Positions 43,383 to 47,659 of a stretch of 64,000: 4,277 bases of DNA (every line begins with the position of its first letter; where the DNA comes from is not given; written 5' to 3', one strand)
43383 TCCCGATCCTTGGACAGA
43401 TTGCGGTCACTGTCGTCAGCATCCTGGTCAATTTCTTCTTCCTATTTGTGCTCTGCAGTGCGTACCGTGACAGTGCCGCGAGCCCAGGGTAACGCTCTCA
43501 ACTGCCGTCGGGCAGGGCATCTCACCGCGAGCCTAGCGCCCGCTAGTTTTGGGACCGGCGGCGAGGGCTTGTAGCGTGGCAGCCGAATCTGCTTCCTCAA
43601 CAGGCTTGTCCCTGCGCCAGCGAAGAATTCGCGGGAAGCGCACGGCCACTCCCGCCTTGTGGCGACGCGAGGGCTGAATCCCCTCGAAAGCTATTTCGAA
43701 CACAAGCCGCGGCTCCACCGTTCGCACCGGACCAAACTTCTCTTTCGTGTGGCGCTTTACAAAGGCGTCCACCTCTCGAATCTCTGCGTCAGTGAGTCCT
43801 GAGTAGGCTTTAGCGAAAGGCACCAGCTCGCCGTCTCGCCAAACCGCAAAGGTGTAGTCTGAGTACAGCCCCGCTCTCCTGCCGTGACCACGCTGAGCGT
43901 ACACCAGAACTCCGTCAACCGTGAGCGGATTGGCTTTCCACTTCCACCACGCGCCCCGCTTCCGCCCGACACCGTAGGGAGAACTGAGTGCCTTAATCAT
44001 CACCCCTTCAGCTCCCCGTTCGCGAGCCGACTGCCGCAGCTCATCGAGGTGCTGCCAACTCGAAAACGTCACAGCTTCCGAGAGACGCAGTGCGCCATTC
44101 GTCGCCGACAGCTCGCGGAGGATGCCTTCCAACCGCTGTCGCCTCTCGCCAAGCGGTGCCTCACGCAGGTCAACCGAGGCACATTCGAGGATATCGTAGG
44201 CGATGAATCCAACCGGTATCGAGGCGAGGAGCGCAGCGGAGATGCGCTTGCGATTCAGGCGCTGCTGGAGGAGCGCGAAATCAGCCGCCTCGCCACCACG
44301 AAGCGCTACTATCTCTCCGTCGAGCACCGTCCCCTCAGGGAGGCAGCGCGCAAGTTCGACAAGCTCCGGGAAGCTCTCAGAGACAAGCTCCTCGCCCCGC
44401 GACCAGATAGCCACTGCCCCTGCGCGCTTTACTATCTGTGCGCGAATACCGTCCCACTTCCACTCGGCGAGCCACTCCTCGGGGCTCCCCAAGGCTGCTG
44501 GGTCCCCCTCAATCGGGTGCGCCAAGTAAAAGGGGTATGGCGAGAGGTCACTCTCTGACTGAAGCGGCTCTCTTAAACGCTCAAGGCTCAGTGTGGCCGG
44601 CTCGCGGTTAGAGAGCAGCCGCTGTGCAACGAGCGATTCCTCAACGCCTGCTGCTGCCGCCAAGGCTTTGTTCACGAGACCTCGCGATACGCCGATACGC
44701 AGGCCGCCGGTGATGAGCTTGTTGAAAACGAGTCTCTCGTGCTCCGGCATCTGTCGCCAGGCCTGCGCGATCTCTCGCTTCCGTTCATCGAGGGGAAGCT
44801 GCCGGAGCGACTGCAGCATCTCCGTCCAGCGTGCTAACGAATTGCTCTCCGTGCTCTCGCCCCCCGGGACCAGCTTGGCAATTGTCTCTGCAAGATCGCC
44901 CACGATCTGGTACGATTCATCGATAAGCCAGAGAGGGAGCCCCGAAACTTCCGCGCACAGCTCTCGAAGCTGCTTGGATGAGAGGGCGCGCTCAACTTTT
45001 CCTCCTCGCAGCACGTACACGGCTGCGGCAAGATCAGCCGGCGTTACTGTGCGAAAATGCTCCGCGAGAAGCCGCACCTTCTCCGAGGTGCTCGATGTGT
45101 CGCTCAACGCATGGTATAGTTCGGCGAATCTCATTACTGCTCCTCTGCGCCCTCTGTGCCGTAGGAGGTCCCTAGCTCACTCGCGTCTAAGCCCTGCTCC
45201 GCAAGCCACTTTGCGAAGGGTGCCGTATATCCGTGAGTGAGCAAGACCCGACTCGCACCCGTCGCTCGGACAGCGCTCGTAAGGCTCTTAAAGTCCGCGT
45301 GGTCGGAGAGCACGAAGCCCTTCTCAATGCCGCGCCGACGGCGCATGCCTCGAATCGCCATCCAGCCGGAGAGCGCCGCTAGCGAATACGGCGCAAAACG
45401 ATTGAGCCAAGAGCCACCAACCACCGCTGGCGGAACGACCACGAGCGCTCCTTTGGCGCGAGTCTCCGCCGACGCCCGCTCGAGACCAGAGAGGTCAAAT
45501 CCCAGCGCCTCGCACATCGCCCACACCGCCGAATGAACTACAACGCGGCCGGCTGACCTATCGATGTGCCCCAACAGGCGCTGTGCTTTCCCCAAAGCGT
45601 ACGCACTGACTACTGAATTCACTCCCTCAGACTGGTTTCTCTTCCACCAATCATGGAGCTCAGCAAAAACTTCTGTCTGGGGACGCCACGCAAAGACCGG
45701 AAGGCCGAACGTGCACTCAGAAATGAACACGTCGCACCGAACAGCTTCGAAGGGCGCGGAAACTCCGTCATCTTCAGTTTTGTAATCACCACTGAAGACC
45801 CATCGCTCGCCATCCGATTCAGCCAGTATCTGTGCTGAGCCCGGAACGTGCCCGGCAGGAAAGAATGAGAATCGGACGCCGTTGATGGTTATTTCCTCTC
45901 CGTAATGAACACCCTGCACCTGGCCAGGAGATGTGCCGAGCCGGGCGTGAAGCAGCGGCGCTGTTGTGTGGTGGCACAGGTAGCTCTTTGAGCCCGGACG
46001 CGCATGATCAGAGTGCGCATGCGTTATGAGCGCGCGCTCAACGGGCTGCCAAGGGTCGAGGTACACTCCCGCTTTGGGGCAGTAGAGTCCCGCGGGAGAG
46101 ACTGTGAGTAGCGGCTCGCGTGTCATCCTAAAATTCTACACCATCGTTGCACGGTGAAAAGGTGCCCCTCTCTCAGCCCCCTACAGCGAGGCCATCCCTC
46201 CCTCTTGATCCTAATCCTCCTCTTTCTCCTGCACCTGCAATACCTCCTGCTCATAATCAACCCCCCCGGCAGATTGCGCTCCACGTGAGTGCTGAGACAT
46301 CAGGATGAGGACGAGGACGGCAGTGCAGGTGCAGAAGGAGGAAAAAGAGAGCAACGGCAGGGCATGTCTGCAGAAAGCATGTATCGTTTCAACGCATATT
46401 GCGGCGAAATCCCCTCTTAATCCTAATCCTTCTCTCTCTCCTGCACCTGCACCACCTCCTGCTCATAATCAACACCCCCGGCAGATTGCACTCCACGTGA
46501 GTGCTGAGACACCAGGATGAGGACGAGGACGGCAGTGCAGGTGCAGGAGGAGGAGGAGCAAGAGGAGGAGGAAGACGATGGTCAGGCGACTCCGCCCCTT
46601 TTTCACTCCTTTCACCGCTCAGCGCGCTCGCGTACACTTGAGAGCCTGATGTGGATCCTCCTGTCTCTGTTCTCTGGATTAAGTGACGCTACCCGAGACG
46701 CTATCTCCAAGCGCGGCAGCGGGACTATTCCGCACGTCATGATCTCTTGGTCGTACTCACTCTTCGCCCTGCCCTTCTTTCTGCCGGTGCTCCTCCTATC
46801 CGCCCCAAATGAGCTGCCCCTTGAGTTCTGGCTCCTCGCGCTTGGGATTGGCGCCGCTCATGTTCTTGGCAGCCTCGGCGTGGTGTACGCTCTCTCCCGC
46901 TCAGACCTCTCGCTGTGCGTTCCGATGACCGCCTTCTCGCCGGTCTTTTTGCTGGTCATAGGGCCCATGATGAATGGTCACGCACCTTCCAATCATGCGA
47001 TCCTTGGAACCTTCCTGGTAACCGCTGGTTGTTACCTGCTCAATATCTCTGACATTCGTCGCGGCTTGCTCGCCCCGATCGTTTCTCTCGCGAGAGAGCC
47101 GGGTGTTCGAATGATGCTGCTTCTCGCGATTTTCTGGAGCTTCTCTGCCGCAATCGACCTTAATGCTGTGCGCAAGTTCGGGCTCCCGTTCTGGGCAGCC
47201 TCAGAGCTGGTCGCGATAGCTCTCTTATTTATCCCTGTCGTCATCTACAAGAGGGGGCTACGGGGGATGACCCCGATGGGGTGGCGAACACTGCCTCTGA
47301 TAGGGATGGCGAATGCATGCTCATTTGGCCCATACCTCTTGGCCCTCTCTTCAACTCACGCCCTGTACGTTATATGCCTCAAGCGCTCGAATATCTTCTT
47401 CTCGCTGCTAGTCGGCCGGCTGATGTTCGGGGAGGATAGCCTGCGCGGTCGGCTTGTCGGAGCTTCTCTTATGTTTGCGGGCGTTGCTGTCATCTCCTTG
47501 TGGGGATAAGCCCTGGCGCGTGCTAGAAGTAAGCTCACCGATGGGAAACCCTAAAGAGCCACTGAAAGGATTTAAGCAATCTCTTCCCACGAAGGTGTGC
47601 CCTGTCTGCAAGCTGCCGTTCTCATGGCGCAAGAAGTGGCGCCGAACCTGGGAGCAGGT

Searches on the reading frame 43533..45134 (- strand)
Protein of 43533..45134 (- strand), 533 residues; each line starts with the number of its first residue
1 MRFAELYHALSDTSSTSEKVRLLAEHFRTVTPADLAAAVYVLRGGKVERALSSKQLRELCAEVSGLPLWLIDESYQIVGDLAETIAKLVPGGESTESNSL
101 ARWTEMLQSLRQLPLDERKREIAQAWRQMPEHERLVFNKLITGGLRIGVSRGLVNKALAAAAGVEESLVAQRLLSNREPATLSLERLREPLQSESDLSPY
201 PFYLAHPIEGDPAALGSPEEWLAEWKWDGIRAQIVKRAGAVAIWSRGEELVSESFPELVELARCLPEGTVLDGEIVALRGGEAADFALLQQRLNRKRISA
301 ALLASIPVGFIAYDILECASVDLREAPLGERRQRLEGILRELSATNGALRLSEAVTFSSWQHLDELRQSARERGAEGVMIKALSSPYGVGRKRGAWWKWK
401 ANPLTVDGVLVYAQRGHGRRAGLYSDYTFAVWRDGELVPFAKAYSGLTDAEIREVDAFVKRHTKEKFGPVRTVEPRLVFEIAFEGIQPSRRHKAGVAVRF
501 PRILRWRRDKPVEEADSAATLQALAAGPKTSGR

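Call 18: search_protein_families(library=pfam, proteins=[window:43533-45134:-], max_evalue=0.001)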
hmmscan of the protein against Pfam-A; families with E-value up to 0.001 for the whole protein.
window:43533-45134:- (533 aa): 3 families
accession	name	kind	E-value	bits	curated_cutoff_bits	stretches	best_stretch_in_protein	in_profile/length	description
PF01068.26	DNA_ligase_A_M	-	5.3e-33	114.9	26.2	1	218-400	19-204/204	ATP dependent DNA ligase domain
PF04675.19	DNA_ligase_A_N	-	2.7e-18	67.2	24.6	1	2-159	4-174/174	DNA ligase N terminus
PF04679.21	DNA_ligase_A_C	-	1.1e-13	51.8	27.5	1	420-510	1-94/94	ATP dependent DNA ligase C terminal region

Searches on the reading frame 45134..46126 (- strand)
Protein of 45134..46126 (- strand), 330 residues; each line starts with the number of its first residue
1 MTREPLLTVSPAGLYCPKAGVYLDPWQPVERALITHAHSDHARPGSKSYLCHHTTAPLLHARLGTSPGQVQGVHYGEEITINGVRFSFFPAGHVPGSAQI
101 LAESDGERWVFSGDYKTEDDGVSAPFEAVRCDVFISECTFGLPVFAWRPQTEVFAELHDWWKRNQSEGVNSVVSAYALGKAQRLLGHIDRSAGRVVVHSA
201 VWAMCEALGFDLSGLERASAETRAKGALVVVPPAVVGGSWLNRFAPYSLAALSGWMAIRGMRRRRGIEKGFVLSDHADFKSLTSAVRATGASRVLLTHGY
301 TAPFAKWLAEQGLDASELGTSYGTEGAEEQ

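Call 18: search_protein_families(library=pfam, proteins=[window:45134-46126:-], max_evalue=0.001)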
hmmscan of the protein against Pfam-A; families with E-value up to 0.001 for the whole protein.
window:45134-46126:- (330 aa): 2 families
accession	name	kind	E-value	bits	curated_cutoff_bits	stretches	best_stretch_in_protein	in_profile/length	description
PF12706.13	Lactamase_B_2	-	2e-05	24.7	27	1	27-132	29-158/200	Beta-lactamase superfamily domain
PF00753.33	Lactamase_B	-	0.00018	22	22.7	0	26-126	41-161/196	Metallo-beta-lactamase superfamily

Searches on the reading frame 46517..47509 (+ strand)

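Call 18: search_protein_families(library=pfam, proteins=[window:46517-47509:+], max_evalue=0.001)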
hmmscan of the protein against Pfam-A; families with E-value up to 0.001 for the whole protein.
window:46517-47509:+ (330 aa): 2 families
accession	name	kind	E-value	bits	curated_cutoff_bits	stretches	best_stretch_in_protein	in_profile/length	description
PF00892.27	EamA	-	7.2e-20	72.1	28.2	2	45-176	2-134/135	EamA-like transporter family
PF10639.15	TMEM234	-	0.00022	21.7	30.1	0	116-175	52-112/113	Putative transmembrane family 234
